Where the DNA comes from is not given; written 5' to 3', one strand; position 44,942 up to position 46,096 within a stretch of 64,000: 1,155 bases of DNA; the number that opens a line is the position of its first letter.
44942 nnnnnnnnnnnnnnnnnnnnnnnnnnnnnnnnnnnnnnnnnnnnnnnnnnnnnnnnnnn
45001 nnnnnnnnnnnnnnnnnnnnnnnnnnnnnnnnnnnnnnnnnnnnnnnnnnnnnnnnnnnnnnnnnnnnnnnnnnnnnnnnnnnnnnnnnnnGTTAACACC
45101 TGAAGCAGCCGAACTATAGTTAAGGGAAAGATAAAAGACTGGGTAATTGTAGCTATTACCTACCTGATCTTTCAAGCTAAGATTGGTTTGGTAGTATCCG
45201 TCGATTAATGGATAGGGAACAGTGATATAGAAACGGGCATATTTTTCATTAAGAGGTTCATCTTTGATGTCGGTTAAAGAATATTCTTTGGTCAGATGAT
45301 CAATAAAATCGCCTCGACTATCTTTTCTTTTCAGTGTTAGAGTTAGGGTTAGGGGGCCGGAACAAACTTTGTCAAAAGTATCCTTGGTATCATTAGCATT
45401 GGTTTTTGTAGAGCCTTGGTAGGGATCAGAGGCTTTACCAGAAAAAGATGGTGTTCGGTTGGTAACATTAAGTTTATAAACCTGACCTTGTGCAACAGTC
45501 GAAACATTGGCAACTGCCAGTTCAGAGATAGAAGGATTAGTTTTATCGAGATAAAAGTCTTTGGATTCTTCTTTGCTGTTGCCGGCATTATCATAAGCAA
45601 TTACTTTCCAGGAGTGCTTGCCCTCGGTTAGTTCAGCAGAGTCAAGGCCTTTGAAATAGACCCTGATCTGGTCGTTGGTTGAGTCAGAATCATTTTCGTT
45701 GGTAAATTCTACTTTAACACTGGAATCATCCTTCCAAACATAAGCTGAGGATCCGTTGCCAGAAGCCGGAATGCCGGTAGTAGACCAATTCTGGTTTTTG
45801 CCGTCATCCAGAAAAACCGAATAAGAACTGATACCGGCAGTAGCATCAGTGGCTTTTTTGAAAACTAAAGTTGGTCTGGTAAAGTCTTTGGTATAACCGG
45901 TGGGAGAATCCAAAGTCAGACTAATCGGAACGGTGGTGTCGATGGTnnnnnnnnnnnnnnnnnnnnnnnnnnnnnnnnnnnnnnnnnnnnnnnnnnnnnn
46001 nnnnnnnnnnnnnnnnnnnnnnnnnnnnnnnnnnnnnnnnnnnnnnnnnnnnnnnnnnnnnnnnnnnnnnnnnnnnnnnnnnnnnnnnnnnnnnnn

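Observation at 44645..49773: Two adjacent giant paralogous surface proteins with different beta-propellers and near-identical intragenic DNA repeats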

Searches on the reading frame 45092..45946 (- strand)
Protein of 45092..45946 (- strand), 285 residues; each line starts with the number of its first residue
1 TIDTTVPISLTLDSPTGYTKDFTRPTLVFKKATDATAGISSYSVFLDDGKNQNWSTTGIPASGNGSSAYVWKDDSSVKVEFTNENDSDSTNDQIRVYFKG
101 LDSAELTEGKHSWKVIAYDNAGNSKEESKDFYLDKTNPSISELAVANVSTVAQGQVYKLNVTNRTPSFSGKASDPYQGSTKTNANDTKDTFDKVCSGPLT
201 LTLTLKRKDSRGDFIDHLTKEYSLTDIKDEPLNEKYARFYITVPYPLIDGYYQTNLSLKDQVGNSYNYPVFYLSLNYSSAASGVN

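Call 14: find_homologous_proteins(query=window:45092-45946:-)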
Query window:45092-45946:- (285 aa): 9 proteins with E <= 0.001 among 496 candidates.
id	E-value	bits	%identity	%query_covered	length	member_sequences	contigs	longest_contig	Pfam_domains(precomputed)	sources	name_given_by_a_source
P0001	1.4e-101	358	60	96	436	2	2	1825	PF13715.13,PF13620.13,PF19077.7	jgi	-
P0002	1.2e-77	279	63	73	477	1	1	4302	PF22847.3,PF04041.20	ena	-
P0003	2.1e-73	265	61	72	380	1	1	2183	PF19077.7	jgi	-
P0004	6.2e-59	218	59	64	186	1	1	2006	-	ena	-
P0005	1.1e-53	200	39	97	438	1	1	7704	PF19077.7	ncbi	-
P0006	3.0e-43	166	50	64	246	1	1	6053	PF19077.7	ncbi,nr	ncbi:MAG: hypothetical protein NTV98_02225 [Candidatus Roizmanbacteria bacterium]|nr:hypothetical pr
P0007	2.0e-42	164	62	45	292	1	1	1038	PF13715.13,PF13620.13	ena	-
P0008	3.0e-29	120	58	41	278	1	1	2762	PF13620.13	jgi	-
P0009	9.2e-22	96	52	40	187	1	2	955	-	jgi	jgi:hypothetical protein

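Call 28: search_protein_representatives(alignment_id=A1)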
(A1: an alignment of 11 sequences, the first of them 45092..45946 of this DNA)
Query: 11 sequences, 513 profile positions. Proteins with E-value up to 0.001 (for the whole library): 5061; up to 1e-10: 1496; up to 1e-30: 243. The best 150 are listed.
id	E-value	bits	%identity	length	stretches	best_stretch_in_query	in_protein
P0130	3.0e-182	623.5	-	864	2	79-506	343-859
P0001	1.2e-171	588.5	-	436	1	154-512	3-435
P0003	1.3e-169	581.8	-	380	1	1-377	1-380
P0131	6.3e-167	572.9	-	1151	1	68-511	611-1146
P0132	1.4e-164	565.2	-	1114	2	103-512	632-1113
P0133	6.0e-164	563.1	-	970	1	100-512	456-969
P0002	6.3e-164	563.0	-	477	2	4-370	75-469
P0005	1.7e-163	561.6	-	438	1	25-446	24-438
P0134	2.3e-162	557.9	-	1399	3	117-512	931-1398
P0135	3.8e-161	553.9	-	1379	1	14-512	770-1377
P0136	1.2e-159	548.9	-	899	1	76-486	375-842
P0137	2.2e-158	544.8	-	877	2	124-511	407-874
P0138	6.2e-156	536.7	-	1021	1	79-503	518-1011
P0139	2.9e-155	534.5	-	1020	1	159-509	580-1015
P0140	8.6e-151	519.7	-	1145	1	116-510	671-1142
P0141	3.2e-148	511.2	-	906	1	72-512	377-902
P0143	2.0e-146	505.3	-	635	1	87-512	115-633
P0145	3.3e-142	491.4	-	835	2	75-441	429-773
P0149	7.9e-137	473.7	-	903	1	121-511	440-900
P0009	1.7e-65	238.3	-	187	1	323-511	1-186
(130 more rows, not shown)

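Call 29: search_protein_families(library=pfam, proteins=[P0130, P0131, P0132, P0133, P0134, P0135, P0136, P0137, P0138], max_evalue=0.0001)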
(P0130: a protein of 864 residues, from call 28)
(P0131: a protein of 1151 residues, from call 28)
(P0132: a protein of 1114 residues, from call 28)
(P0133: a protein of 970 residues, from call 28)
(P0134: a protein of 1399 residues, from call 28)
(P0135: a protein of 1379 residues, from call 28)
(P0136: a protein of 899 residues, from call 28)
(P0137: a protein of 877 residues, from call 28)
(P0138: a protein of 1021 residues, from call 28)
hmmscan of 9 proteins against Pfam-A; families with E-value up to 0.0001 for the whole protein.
P0130 (864 aa): 9 families
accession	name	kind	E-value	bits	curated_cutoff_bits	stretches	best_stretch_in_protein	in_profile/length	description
PF24681.1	Kelch_KLHDC2_KLHL20_DRC7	-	3.3e-32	112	50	3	60-219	5-174/221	KLHDC2/KLHL20/DRC7 Kelch-repeats domain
PF24981.1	Beta-prop_ATRN-LZTR1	-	1.2e-15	58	50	1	133-226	184-288/289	Attractin/LZTR1 beta-propeller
PF01344.31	Kelch_1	-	3.6e-14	52.4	20.1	0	200-225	2-28/46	Kelch motif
PF19077.6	Big_13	-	2.4e-11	44.5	27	1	343-435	22-102/102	Bacterial Ig-like domain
PF25210.1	Kelch_FKB95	-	1.7e-10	41.4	70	0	154-219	34-99/268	FKB95, Kelch-repeats domain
PF13620.12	CarboxypepD_reg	-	3.4e-07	30.9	32.3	1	750-823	1-80/82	Carboxypeptidase regulatory-like domain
PF13715.12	CarbopepD_reg_2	-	4.8e-06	27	32.2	1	754-823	4-75/88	CarboxypepD_reg-like domain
PF00754.31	F5_F8_type_C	-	8.6e-06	26.3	28.2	0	77-109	65-99/127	F5/8 type C domain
PF13854.13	Kelch_HCF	-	3.1e-05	23.8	113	0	96-197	180-282/345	Host cell factor, Kelch-repeats domain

P0131 (1151 aa): 13 families
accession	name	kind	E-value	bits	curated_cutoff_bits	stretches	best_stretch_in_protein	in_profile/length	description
PF01436.27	NHL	-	2.2e-99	321.3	20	8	111-138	1-28/28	NHL repeat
PF17170.10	DUF5128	-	2e-41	142.7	22.9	7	261-334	51-126/321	6-bladed beta-propeller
PF08450.18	SGL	-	3.2e-28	99.4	26.3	2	308-383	143-220/246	SMP-30/Gluconolactonase/LRE-like region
PF06739.17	SBBP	-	5.6e-22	77.9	20.5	0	107-128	8-29/38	Beta-propeller repeat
PF22701.2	Mala_s_1-like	-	3.2e-16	60.1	27.5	0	210-339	44-169/195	Mal s 1 allergenic protein-like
PF25021.1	TEN_NHL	-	3e-15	56.5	27.1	0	260-386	80-179/357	Teneurin NHL domain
PF24684.1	Vgb_lyase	-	2.9e-13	49.7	50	1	207-425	14-212/290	Virginiamycin B lyase family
PF13449.12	Phytase-like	-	9.7e-13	49.1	27.6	0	113-148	69-104/284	Esterase-like activity of phytase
PF19077.6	Big_13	-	1.9e-11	44.8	27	0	637-716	19-102/102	Bacterial Ig-like domain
PF13620.12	CarboxypepD_reg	-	5.9e-08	33.4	32.3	1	1038-1096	2-64/82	Carboxypeptidase regulatory-like domain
PF06977.17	SdiA-regulated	-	3.3e-05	23.6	21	0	88-128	196-239/249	SdiA-regulated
PF05907.18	CXXC_Zn-b_euk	-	3.6e-05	24.2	22.9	0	309-387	38-112/155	CXXC motif containing zinc binding protein, eukaryotic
PF17802.7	SpaA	-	6.2e-05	23.5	23.1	0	1038-1084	3-56/91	Prealbumin-like fold domain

P0132 (1114 aa): 3 families
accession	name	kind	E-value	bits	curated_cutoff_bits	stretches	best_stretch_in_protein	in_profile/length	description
PF13620.12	CarboxypepD_reg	-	1e-09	39.1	32.3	1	1004-1074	2-79/82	Carboxypeptidase regulatory-like domain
PF13715.12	CarbopepD_reg_2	-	3.7e-08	33.7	32.2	1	1007-1084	4-82/88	CarboxypepD_reg-like domain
PF19077.6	Big_13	-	4e-07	30.9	27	0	630-690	42-102/102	Bacterial Ig-like domain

P0133 (970 aa): 5 families
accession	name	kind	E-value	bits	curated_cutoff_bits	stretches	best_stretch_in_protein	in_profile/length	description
PF13620.12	CarboxypepD_reg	-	5.7e-11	43.1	32.3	1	859-925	1-73/82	Carboxypeptidase regulatory-like domain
PF13715.12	CarbopepD_reg_2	-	2.3e-10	40.8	32.2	1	863-942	4-84/88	CarboxypepD_reg-like domain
PF19077.6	Big_13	-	3.3e-08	34.4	27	0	775-812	59-96/102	Bacterial Ig-like domain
PF13229.12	Beta_helix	-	4e-07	30.2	25.9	1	108-275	6-149/158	Right handed beta helix region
PF24025.1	Ig_DR_A0283-like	-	4.7e-05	24.1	27.1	0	856-909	5-63/102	DR_A0283-like, Ig-like domain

P0134 (1399 aa): 4 families
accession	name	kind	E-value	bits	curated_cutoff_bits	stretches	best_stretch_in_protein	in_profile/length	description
PF13620.12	CarboxypepD_reg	-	1.8e-09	38.2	32.3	1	1288-1353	1-70/82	Carboxypeptidase regulatory-like domain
PF13715.12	CarbopepD_reg_2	-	2.3e-07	31.2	32.2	1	1292-1368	4-81/88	CarboxypepD_reg-like domain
PF19077.6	Big_13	-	2.6e-06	28.3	27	1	1072-1104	68-101/102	Bacterial Ig-like domain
PF17802.7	SpaA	-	7.7e-05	23.2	23.1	0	1288-1335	2-56/91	Prealbumin-like fold domain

P0135 (1379 aa): 6 families
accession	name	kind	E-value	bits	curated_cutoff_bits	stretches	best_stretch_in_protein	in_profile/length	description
PF24684.1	Vgb_lyase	-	4.3e-15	55.7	50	1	468-663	24-218/290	Virginiamycin B lyase family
PF13229.12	Beta_helix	-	3.5e-12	46.7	25.9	1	301-407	55-157/158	Right handed beta helix region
PF05048.19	NosD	-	5.2e-10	39.5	23.6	1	299-435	45-175/212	Periplasmic copper-binding protein (NosD)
PF13620.12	CarboxypepD_reg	-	7.1e-08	33.1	32.3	1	1268-1338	2-79/82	Carboxypeptidase regulatory-like domain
PF13715.12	CarbopepD_reg_2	-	3.1e-07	30.7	32.2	1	1271-1347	4-81/88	CarboxypepD_reg-like domain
PF19077.6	Big_13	-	3.4e-05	24.7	27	0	1043-1083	62-101/102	Bacterial Ig-like domain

P0136 (899 aa): 4 families
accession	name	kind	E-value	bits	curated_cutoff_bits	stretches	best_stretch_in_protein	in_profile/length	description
PF19077.6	Big_13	-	4.7e-12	46.7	27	1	381-469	25-101/102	Bacterial Ig-like domain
PF13088.12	BNR_2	-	3.4e-09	36.9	31.4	1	110-234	136-264/277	BNR repeat-like domain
PF13620.12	CarboxypepD_reg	-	7.3e-07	29.9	32.3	1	786-857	2-79/82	Carboxypeptidase regulatory-like domain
PF02012.26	BNR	-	3.5e-06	26.6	27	0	117-125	3-11/12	BNR/Asp-box repeat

P0137 (877 aa): 6 families
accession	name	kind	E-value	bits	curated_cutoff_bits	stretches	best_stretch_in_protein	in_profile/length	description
PF13472.12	Lipase_GDSL_2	-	6e-17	63.1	32.9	1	172-341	1-177/178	GDSL-like Lipase/Acylhydrolase family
PF19077.6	Big_13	-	8.7e-11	42.7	27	0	364-441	17-101/102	Bacterial Ig-like domain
PF13620.12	CarboxypepD_reg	-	2.1e-10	41.3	32.3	1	767-838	3-79/82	Carboxypeptidase regulatory-like domain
PF13715.12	CarbopepD_reg_2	-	3.9e-07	30.4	32.2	1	769-842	4-78/88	CarboxypepD_reg-like domain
PF00657.28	Lipase_GDSL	-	1.6e-06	28.8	23.6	1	171-346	2-207/208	GDSL-like Lipase/Acylhydrolase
PF17802.7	SpaA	-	8e-05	23.2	23.1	1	768-812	5-56/91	Prealbumin-like fold domain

P0138 (1021 aa): 4 families
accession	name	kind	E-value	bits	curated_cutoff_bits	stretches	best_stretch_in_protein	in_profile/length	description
PF06739.17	SBBP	-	1e-11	45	20.5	0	181-210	1-31/38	Beta-propeller repeat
PF19077.6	Big_13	-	1.8e-09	38.4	27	0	522-610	26-102/102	Bacterial Ig-like domain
PF13715.12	CarbopepD_reg_2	-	1.2e-07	32.1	32.2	1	909-977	4-74/88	CarboxypepD_reg-like domain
PF13620.12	CarboxypepD_reg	-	5.9e-06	27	32.3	1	906-977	2-79/82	Carboxypeptidase regulatory-like domain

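Call 30: predict_structure(alignment_id=A1)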
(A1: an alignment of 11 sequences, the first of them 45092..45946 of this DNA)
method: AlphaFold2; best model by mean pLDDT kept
length: 285 residues; sequences in the alignment: 11
mean_pLDDT: 85.8   pTM: 0.72
mean pLDDT of the five models: 85.8, 85.3, 83.8, 81.5, 80.7
residues with pLDDT >= 90: 134; 70-90: 125; 50-70: 15; < 50: 11
segments of 3 or more residues with pLDDT < 50: 19-22, 280-285
pLDDT, mean of each block of 10 residues (from residue 1): 75 59 72 85 90 90 85 92 79 86 72 91 89 86 89 89 91 91 85 91 96 94 95 93 93 96 92 80 34
secondary structure, 60 per line:
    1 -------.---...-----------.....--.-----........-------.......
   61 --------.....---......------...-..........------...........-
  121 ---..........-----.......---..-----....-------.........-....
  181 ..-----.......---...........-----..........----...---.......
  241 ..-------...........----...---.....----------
elements in order: E12-14 E26-30 E39-46 E54-60 E69-73 E77-82 E93-98 H99-102 E109-119 E124-133 E139-145 E156-159 E167-175 E177-182 E188-194 E198-208 E214-223 E228-230 E234-242 E250-260 E265-267 E271-275

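Call 35: fold_search(model_id=the predicted structure, library=pdb)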
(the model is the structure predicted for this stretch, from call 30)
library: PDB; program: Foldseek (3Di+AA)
matches with E <= 10: 1817; with E <= 0.001: 103
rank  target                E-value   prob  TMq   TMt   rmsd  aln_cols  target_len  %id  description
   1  2yn5_B                9.5e-08  1.00  0.35  0.35  18.9       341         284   15  Structural insight into the giant calcium-binding adhesin SiiE: implications for the adhesion of Salmonella enterica t (released 2013-04-03)
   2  2yn5_A                2.0e-07  1.00  0.35  0.36  18.7       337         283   16  Structural insight into the giant calcium-binding adhesin SiiE: implications for the adhesion of Salmonella enterica t (released 2013-04-03)
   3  2yn3_C                2.7e-07  1.00  0.36  0.36  18.7       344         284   14  Structural insight into the giant calcium-binding adhesin SiiE: implications for the adhesion of Salmonella enterica t (released 2013-04-03)
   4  2yn3_A                4.7e-07  1.00  0.35  0.36  18.8       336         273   14  Structural insight into the giant calcium-binding adhesin SiiE: implications for the adhesion of Salmonella enterica t (released 2013-04-03)
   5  3opu_D                6.5e-06  1.00  0.26  0.23  16.1       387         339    8  Crystal structure of the C-terminal domain of Streptococcus mutans surface protein SpaP (released 2011-01-19)
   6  2yn3_D                9.8e-06  1.00  0.26  0.32   9.9       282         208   10  Structural insight into the giant calcium-binding adhesin SiiE: implications for the adhesion of Salmonella enterica t (released 2013-04-03)
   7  4be5_A                1.2e-05  1.00  0.21  0.26  21.6       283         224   11  V. cholera biofilm scaffolding protein RbmA (released 2013-12-18)
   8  6za2_A                1.3e-05  1.00  0.29  0.08  18.2       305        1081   15  Crystal structure of dimeric latent PorU from Porphyromonas gingivalis (released 2021-09-29)
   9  8cka_B                1.5e-05  1.00  0.39  0.29   7.6       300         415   10  Deinococcus radidurans HPI S-layer (released 2023-04-19)
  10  6kzb_A                1.5e-05  1.00  0.24  0.13  13.1       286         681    9  Transglutaminase2 complexed with calcium (released 2020-12-09)
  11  4kkq_A                1.6e-05  1.00  0.21  0.25  21.7       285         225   11  Crystal structure of Vibrio cholerae RbmA (crystal form 1) (released 2013-05-22)
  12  2woy                  1.6e-05  1.00  0.24  0.22  17.0       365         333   11  Crystal structure of the C-terminal domain of Streptococcus gordonii surface protein SspB (released 2010-02-16)
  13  6za2_B                1.6e-05  1.00  0.27  0.08  17.8       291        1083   13  Crystal structure of dimeric latent PorU from Porphyromonas gingivalis (released 2021-09-29)
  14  7mrk_B                1.9e-05  1.00  0.23  0.30  12.8       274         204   11  Chicken CNTN4 APP complex (released 2022-01-05)
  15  5g50_B                1.9e-05  1.00  0.23  0.28  22.4       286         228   11  Vibrio cholerae scaffolding protein RbmA in complex with magnesium. (released 2017-11-29)
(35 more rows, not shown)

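Call 37: find_related_loci(query=A2, collection=genome_contigs, flank=10000)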
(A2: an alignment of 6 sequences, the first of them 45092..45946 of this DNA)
Query A2 (285 aa) in genome_contigs; peptide patterns used: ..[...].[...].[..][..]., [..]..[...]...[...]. (x = any residue, [..] = any of these).
56 stretches matched a pattern; 6 encode a relative of the query (tblastn E <= 1e-3); 6 distinct loci.
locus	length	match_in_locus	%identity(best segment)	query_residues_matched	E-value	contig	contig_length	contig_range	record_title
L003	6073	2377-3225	61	1-276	4e-106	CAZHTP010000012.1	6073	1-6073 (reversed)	MAG TPA_asm: uncultured Gammaproteobacteria bacterium isolate SRP192515_co2_50 genome assembly, contig: NODE_11743_lengt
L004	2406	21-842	63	14-284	9e-105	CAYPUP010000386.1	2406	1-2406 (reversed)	MAG TPA_asm: uncultured Ignavibacteriales bacterium isolate SRP118108_co4_313 genome assembly, contig: NODE_64481_length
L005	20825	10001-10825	62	2-276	1e-108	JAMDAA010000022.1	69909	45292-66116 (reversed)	MAG: Patescibacteria group bacterium isolate FK_Sedi_B_Bin.274 NODE_851_length_69909_cov_21.6177, whole genome shotgun s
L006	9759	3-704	57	32-275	6e-88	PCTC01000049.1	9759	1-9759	MAG: Candidatus Roizmanbacteria bacterium CG22_combo_CG10-13_8_21_14_all_34_12 CG22_scaffold_11806_c, whole genome shotg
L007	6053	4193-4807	48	51-277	4e-63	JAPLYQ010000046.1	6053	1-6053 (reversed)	MAG: Candidatus Roizmanbacteria bacterium isolate LacPavin_0920_WC57_MAG_37_8 LacPavin_0920_WC57_scaffold_175199, whole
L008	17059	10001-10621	43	77-276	4e-49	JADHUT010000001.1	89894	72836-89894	MAG: Candidatus Microgenomates bacterium isolate BS150m-G53 BS-150m-C157, whole genome shotgun sequence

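Call 44: find_related_loci(query=A2, collection=viral_contigs, flank=8000)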
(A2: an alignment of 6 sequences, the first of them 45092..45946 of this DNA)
Query A2 (285 aa) in viral_contigs; peptide patterns used: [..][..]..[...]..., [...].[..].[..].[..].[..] (x = any residue, [..] = any of these).
22 stretches matched a pattern, but none encodes a relative of the query by tblastn (E <= 1e-3).
